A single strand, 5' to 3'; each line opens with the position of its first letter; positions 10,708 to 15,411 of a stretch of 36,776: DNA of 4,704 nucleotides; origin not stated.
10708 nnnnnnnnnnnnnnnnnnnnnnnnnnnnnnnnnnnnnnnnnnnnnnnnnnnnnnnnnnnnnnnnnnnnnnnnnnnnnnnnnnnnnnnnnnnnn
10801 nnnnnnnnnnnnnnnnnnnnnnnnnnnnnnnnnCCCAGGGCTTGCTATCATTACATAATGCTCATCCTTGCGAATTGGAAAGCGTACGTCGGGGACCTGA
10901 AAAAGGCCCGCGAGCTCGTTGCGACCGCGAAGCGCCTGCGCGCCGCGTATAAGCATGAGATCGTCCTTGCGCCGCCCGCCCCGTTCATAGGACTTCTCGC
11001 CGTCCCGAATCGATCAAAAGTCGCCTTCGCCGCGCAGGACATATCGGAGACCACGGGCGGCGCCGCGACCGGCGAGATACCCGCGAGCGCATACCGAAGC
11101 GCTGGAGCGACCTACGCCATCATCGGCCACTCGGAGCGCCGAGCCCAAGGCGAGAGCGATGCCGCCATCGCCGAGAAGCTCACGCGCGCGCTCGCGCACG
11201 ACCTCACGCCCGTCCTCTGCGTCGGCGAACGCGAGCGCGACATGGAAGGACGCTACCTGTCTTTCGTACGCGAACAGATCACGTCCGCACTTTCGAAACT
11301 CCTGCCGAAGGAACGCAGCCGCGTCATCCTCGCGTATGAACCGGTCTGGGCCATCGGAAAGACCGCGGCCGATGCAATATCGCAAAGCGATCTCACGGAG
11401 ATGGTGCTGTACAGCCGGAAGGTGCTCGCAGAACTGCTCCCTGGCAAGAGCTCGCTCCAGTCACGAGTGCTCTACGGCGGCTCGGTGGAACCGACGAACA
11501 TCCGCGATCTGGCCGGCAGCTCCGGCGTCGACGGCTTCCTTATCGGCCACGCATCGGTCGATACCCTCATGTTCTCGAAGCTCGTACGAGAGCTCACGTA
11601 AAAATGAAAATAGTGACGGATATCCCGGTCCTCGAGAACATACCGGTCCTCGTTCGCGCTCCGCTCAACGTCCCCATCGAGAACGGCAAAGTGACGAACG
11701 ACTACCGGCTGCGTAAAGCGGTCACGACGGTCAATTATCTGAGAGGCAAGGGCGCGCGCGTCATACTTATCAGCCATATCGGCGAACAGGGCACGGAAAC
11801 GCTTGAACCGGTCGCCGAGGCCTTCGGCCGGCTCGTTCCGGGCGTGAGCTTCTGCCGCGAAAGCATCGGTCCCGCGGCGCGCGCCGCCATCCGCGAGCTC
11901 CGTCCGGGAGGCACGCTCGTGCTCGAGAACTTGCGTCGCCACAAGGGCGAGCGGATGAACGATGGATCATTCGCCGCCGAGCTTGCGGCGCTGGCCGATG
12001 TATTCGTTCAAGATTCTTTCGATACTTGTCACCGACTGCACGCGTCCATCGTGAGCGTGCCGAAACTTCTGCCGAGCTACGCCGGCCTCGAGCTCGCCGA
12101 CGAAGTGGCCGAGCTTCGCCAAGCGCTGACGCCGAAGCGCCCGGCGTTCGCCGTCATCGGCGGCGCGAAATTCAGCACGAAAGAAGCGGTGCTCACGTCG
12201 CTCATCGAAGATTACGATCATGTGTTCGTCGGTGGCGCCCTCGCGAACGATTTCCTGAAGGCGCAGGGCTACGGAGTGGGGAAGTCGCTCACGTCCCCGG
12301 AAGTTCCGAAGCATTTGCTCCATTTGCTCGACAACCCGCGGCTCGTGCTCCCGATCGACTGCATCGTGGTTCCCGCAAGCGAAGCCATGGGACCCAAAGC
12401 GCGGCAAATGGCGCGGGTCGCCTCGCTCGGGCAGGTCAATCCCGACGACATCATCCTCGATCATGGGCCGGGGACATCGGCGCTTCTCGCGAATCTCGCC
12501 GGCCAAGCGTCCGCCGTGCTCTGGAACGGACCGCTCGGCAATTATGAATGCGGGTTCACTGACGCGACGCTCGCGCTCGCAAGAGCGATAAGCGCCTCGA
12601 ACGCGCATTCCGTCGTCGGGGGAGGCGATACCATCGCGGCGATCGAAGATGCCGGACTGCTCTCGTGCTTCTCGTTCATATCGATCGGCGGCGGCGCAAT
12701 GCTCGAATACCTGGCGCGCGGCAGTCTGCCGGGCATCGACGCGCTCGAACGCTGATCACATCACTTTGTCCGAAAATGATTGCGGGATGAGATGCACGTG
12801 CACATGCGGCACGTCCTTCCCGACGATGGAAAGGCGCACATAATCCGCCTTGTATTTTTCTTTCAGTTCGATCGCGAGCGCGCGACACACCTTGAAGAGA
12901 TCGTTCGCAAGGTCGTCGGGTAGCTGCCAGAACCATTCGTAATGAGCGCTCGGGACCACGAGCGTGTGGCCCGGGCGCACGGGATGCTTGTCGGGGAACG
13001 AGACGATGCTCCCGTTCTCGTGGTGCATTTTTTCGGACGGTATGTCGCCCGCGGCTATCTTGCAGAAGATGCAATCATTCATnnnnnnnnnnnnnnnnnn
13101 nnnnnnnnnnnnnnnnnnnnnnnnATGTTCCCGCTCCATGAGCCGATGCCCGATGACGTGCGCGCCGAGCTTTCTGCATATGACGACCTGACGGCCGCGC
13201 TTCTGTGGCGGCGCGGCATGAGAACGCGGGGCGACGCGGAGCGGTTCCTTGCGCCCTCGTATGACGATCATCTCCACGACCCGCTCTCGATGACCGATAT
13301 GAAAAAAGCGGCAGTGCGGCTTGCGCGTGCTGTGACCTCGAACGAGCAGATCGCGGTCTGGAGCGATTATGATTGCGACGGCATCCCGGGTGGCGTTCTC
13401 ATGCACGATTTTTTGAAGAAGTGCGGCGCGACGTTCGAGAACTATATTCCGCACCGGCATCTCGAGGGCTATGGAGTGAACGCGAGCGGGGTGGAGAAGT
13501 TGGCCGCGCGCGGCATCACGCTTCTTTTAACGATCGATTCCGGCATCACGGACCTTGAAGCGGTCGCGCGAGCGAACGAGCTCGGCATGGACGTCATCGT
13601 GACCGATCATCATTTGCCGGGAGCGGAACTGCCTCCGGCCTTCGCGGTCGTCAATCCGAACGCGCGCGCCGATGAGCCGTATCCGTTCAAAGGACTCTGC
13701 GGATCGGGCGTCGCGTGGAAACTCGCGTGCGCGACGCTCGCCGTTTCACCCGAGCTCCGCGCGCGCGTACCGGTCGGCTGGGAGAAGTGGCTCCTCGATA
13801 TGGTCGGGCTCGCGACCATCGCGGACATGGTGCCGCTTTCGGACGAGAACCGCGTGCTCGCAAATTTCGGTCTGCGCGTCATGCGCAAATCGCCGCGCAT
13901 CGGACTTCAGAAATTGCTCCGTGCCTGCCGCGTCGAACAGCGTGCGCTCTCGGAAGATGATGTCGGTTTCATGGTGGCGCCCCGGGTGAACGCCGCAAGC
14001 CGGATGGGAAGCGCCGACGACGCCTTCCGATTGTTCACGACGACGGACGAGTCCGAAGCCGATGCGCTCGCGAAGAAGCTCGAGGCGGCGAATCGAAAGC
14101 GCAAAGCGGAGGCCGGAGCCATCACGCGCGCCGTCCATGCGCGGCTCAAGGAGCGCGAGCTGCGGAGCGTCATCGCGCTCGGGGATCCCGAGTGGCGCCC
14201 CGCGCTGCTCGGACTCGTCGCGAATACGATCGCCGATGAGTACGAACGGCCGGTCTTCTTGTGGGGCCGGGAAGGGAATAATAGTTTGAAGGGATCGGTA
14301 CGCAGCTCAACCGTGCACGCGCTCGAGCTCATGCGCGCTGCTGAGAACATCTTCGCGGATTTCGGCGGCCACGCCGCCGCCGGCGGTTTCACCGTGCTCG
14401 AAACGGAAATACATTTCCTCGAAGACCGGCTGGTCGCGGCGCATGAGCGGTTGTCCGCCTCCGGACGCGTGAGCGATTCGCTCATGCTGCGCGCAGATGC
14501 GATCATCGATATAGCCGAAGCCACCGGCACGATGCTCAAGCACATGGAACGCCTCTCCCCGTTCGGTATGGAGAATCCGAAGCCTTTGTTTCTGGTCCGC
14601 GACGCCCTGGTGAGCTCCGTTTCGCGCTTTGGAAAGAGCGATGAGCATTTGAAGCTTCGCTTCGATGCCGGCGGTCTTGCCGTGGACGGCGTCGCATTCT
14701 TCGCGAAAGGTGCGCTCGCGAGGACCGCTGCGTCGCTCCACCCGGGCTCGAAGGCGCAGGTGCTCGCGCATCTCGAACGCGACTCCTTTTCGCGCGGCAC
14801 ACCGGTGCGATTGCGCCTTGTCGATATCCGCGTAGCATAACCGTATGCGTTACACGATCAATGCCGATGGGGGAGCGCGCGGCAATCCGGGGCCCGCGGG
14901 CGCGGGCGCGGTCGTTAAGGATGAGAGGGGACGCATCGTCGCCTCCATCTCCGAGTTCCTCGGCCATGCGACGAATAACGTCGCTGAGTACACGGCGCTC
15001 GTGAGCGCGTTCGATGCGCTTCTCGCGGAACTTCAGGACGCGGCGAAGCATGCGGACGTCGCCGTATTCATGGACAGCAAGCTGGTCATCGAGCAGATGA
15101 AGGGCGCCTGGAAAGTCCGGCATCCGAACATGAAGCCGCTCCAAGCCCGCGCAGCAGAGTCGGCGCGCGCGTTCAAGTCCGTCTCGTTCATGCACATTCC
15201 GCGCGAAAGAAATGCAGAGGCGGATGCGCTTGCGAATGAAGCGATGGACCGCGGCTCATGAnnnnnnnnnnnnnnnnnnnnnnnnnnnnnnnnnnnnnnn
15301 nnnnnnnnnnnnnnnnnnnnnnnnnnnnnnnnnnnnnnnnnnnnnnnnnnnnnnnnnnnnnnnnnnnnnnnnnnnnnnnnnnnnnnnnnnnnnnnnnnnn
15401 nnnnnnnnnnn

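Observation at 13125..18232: recJ-rnhA-comEC operon with a nuclease-less ComEC and a separate, apparently dead ComEC-type MBL domain gene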

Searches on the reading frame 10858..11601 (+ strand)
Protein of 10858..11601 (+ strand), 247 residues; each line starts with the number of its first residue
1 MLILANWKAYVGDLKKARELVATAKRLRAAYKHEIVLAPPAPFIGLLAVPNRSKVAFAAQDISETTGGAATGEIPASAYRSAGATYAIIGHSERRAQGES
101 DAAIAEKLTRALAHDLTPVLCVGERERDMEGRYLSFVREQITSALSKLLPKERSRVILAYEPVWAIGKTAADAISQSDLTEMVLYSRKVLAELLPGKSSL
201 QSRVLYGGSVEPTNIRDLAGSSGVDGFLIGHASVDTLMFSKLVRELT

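Call 78: search_protein_families(library=pfam, max_evalue=0.01, proteins=[window:10858-11601:+])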
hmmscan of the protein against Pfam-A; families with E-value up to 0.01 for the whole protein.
window:10858-11601:+ (247 aa): 1 family
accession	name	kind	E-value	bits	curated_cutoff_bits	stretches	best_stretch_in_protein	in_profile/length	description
PF00121.24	TIM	-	1.6e-60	205.1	20.1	1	1-244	1-243/245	Triosephosphate isomerase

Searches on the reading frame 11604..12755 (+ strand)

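Call 78: search_protein_families(library=pfam, max_evalue=0.01, proteins=[window:11604-12755:+])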
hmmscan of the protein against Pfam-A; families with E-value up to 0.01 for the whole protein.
window:11604-12755:+ (383 aa): 1 family
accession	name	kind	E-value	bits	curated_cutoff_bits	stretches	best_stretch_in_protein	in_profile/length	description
PF00162.24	PGK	-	1.7e-99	333.9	27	1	10-371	6-377/379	Phosphoglycerate kinase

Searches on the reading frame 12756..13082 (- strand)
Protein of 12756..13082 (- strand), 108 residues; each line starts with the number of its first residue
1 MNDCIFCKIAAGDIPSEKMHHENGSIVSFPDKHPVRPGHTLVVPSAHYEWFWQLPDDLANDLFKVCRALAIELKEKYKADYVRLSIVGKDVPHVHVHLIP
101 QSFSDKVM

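Call 78: search_protein_families(library=pfam, max_evalue=0.01, proteins=[window:12756-13082:-])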
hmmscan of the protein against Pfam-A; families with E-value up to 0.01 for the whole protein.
window:12756-13082:- (108 aa): 3 families
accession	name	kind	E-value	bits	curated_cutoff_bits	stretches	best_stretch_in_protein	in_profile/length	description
PF01230.28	HIT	-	2.2e-14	54.3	21.5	1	21-101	10-95/98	HIT domain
PF11969.13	DcpS_C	-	1.3e-09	39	24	1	4-106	2-107/114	Scavenger mRNA decapping enzyme C-term binding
PF04677.20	CwfJ_C_1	-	3.6e-05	24.1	21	1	27-100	37-108/122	Protein similar to CwfJ C-terminus 1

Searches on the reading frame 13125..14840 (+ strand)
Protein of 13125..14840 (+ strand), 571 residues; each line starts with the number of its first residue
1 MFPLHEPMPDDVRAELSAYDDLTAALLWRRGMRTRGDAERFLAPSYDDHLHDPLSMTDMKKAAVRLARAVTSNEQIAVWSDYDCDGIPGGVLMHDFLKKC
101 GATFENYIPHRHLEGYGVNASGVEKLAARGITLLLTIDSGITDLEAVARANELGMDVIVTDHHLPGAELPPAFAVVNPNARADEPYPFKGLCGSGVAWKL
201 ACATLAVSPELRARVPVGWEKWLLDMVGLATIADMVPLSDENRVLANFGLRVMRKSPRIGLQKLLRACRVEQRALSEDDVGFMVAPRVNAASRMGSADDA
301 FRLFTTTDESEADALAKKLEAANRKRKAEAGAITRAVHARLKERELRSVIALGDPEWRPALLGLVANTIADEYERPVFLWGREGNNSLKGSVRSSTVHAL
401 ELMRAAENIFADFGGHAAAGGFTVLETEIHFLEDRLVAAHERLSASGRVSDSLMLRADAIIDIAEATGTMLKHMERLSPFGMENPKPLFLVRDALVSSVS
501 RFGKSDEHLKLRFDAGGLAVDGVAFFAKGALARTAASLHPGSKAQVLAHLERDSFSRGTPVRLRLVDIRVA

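Call 3: search_protein_families(library=pfam, proteins=[window:13125-14840:+], max_evalue=1)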
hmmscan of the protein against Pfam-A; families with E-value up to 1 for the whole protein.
window:13125-14840:+ (571 aa): 3 families
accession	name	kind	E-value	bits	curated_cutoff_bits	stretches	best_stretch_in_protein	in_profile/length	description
PF01368.27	DHH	-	1.3e-19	71.1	28.1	1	75-202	1-103/125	DHH family, N-terminal domain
PF17768.7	RecJ_OB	-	1.7e-18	67.1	27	1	458-567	2-107/107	RecJ OB domain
PF02272.25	DHHA1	-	1.4e-08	35.5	25.9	1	349-425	4-84/102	DHHA1 domain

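Call 4: search_protein_families(library=ncbifam, proteins=[window:13125-14840:+], max_evalue=1)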
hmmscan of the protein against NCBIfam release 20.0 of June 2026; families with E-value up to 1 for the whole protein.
window:13125-14840:+ (571 aa): 5 families
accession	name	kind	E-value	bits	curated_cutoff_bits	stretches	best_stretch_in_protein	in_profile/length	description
TIGR00644.1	recJ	equivalog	8.6e-138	460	396.9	1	21-564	3-542/546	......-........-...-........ exonuclease RecJ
NF008290.0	PRK11070.1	equivalog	2.1e-68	231.3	900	1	25-526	28-536/577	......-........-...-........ exonuclease RecJ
NF053576.1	RecJ_archaeal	equivalog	3e-14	52.7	360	2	65-203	3-130/452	RecJ family nuclease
NF040701.1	RecJ_Meth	equivalog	5.4e-08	32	550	1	72-202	6-128/449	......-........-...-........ exonuclease RecJ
NF053577.1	HAN_nuclease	equivalog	0.1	11.1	840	0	131-169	309-349/612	Hef-associated nuclease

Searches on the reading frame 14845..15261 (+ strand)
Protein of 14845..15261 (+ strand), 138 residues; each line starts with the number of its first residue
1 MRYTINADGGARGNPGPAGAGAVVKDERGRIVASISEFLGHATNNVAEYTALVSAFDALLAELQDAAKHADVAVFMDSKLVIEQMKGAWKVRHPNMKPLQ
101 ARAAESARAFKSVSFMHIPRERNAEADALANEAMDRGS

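Call 3: search_protein_families(library=pfam, proteins=[window:14845-15261:+], max_evalue=1)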
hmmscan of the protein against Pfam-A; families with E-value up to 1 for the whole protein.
window:14845-15261:+ (138 aa): 2 families
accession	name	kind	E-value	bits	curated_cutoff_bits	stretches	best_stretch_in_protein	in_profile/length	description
PF13456.12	RVT_3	-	1.6e-21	76.9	21.6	1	6-133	1-123/123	Reverse transcriptase-like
PF00075.30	RNase_H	-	1.5e-10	41.8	25.8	1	3-134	4-140/141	RNase H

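Call 4: search_protein_families(library=ncbifam, proteins=[window:14845-15261:+], max_evalue=1)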
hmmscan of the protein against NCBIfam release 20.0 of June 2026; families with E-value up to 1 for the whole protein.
window:14845-15261:+ (138 aa): 7 families
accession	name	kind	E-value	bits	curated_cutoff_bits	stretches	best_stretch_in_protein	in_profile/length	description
NF005567.0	PRK07238.1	equivalog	1.1e-51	176.3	326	1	1-137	2-134/378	bifunctional RNase H/acid phosphatase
NF041306.1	RnaseHI_Halo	equivalog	1.6e-30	106.5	300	1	4-135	71-196/197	ribonuclease HI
NF041175.1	RNAseHI_Thmprot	equivalog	4.1e-23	81.8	140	1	37-135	41-134/143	ribonuclease HI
NF005822.0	PRK07708.1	equivalog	9.8e-12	44.9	175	1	8-135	79-207/220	hypothetical protein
NF010482.0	PRK13907.1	equivalog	3.7e-10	40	231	1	6-134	5-125/128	ribonuclease H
NF001236.0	PRK00203.1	equivalog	3.4e-09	36.4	160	1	4-89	6-81/151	ribonuclease HI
NF046109.1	RNaseH_Halikb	equivalog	6.4e-05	23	320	1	5-85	83-155/211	ribonuclease H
